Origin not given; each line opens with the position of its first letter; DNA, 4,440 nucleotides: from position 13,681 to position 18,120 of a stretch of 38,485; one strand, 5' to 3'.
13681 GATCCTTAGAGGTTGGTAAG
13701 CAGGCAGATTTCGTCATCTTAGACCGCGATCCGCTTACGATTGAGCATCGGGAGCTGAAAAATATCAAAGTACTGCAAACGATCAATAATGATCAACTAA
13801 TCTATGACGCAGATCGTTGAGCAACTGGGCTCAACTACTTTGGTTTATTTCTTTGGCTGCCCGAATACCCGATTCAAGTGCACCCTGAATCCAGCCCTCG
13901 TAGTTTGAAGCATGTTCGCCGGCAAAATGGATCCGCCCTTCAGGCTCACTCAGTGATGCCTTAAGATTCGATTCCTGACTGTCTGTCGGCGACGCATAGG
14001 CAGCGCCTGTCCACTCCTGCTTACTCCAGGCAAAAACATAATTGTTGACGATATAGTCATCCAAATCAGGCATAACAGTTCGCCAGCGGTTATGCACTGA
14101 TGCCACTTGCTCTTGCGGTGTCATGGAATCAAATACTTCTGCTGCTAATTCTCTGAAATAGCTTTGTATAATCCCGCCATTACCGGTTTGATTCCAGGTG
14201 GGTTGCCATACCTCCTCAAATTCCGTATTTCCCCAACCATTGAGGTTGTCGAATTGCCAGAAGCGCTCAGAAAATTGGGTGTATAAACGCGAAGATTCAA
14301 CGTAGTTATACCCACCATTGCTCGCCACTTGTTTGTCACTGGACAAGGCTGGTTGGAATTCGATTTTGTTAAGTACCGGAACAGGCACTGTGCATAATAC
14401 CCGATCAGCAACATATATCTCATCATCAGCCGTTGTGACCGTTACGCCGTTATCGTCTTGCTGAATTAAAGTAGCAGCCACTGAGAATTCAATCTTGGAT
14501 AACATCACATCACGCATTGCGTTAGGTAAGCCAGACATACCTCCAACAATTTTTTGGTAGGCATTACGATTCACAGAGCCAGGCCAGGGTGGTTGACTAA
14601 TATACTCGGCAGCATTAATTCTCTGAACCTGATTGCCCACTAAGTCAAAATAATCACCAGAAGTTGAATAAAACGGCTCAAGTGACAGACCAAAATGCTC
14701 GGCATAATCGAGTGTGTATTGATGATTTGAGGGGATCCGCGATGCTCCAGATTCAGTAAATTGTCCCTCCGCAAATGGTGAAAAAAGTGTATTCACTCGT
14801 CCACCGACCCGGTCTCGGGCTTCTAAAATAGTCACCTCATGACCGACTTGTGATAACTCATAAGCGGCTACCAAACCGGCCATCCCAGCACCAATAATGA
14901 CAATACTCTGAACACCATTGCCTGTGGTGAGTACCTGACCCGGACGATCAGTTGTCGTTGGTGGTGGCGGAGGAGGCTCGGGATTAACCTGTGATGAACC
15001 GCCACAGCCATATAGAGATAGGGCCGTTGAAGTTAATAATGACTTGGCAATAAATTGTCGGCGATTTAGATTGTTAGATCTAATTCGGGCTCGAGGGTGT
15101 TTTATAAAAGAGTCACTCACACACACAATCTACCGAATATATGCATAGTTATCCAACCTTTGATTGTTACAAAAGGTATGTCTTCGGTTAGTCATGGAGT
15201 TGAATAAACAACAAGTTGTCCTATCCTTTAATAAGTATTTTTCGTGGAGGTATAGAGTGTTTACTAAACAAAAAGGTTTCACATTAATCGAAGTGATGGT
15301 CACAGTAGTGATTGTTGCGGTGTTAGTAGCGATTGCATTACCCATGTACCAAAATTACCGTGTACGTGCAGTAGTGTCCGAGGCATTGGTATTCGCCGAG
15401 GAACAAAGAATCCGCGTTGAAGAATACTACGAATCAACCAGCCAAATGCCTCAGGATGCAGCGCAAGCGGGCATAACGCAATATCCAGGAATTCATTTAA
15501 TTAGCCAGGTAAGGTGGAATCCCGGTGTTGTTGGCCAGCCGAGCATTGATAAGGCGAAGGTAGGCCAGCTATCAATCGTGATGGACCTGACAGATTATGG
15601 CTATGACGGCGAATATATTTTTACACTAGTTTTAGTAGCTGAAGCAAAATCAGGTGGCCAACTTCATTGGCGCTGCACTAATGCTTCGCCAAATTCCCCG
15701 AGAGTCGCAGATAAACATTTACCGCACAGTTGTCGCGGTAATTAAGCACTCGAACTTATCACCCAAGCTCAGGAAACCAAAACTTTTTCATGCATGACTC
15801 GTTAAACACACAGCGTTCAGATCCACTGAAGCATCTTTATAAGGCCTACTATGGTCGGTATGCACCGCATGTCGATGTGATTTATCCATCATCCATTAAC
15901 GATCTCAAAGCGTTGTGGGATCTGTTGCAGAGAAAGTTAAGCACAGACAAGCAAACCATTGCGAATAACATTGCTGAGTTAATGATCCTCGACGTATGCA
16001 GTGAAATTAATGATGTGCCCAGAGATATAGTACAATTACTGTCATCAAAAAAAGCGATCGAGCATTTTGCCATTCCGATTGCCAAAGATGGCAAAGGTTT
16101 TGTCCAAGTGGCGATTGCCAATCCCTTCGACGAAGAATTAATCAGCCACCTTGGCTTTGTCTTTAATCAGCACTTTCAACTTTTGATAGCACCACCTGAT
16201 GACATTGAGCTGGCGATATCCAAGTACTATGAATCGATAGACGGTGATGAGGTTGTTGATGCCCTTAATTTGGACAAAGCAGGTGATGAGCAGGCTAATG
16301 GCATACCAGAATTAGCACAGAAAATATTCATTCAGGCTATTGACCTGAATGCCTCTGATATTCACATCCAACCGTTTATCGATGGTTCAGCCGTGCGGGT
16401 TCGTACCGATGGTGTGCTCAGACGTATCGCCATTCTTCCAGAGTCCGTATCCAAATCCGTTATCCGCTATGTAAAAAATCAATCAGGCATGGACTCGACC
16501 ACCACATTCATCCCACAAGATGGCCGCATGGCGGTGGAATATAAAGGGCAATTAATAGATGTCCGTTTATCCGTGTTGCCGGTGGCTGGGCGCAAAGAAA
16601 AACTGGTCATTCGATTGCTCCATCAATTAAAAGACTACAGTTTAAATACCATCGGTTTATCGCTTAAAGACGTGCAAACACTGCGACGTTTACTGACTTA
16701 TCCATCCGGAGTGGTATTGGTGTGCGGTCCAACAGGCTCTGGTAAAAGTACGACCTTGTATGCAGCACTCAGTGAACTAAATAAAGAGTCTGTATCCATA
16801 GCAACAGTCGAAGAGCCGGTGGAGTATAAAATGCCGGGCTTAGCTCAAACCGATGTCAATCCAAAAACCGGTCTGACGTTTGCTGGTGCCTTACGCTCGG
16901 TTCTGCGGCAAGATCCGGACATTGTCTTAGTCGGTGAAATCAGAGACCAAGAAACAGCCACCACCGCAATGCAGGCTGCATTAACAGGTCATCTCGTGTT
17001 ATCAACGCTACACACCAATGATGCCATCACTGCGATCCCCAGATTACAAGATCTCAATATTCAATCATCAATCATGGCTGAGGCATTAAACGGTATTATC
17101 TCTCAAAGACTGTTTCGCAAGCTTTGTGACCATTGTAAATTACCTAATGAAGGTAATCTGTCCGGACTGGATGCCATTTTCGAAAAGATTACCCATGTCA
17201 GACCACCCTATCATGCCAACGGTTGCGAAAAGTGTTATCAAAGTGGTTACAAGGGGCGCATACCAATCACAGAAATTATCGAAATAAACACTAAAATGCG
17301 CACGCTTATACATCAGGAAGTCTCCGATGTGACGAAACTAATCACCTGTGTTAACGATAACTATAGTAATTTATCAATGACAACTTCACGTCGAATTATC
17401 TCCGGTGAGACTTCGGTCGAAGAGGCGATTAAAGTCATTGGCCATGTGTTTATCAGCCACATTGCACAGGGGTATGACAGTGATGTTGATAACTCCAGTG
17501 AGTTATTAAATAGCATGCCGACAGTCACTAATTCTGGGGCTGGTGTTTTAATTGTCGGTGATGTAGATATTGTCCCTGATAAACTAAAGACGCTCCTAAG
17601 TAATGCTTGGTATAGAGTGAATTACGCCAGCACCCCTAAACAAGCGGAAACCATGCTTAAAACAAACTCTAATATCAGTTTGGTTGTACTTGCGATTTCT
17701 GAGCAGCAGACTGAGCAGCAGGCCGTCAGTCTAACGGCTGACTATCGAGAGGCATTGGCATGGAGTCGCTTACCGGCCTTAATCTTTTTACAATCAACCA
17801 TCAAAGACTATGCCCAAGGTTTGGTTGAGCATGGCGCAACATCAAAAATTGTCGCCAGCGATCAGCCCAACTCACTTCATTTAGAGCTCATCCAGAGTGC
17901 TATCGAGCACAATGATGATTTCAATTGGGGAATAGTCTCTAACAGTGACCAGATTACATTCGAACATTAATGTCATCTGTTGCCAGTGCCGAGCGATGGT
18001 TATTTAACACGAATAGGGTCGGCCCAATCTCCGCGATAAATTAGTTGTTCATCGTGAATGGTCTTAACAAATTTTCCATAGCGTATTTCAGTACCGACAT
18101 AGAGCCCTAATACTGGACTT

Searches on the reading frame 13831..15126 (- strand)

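Call 31: search_protein_families(library=pfam, proteins=[window:13831-15126:-])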
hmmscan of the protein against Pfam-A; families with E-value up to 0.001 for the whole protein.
window:13831-15126:- (431 aa): 11 families
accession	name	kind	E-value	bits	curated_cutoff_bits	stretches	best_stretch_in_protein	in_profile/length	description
PF01593.30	Amino_oxidase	-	4.2e-61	208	19.8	2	194-427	200-442/443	Flavin containing amine oxidoreductase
PF13450.12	NAD_binding_8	-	9.9e-13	48.6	21.9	1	77-114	1-38/68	NAD(P)-binding Rossmann-like domain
PF07992.20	Pyr_redox_2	-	6.2e-09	36.1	26.1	1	71-127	141-197/291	Pyridine nucleotide-disulphide oxidoreductase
PF01266.30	DAO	-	1.4e-08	35.1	27.9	1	75-109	2-37/353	FAD dependent oxidoreductase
PF00890.30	FAD_binding_2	-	9.6e-07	28.8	20.4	1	75-115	2-40/414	FAD binding domain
PF00070.33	Pyr_redox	-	4.2e-06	27.6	22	1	74-110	1-37/82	Pyridine nucleotide-disulphide oxidoreductase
PF03486.20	HI0933_like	-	1e-05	25.5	50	1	74-111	2-39/244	HI0933-like protein Rossmann domain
PF12831.13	FAD_oxidored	-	5.7e-05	23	27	1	75-112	2-39/416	FAD dependent oxidoreductase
PF01262.27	AlaDh_PNT_C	-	0.00015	21.7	23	1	73-114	29-70/214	Alanine dehydrogenase/PNT, C-terminal domain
PF01134.28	GIDA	-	0.00033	20.3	22.1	1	75-106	2-34/391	Glucose inhibited division protein A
PF01946.23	Thi4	-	0.00035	20.3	26.2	1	74-109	19-55/235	Thi4 family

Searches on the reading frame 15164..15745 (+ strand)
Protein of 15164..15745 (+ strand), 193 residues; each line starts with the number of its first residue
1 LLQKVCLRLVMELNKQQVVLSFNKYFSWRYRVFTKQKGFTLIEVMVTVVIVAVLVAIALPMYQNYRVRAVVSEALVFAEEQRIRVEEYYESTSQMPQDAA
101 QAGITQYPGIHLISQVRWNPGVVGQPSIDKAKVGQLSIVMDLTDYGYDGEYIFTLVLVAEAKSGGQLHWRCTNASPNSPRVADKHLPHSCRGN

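Call 31: search_protein_families(library=pfam, proteins=[window:15164-15745:+])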
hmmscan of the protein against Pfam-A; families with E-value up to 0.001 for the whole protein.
window:15164-15745:+ (193 aa): 2 families
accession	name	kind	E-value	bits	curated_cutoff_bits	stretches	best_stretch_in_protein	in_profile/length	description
PF07963.17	N_methyl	-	2.7e-09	36.6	21.2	1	35-59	3-27/27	Prokaryotic N-terminal methylation motif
PF00114.24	Pilin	-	4.2e-09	37.7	22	1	67-191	1-108/108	Pilin (bacterial filament)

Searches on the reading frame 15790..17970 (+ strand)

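Call 31: search_protein_families(library=pfam, proteins=[window:15790-17970:+])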
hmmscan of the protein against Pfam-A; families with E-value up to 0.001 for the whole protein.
window:15790-17970:+ (726 aa): 5 families
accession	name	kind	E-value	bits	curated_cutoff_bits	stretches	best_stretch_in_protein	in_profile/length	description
PF00437.27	T2SSE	-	3e-108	362.2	24.9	1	170-547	6-369/370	Type II/IV secretion system protein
PF05157.20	MshEN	-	4.1e-12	46.3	23.1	1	75-149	12-86/90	MshEN domain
PF13401.12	AAA_22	-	0.00024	21.9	27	0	306-346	5-45/130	AAA domain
PF25199.1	nSTAND_NTPase5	-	0.00035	20.9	34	0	306-343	41-79/145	Novel STAND NTPase 5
PF13191.12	AAA_16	-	0.00074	20.5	32.6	0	299-354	13-64/167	AAA ATPase domain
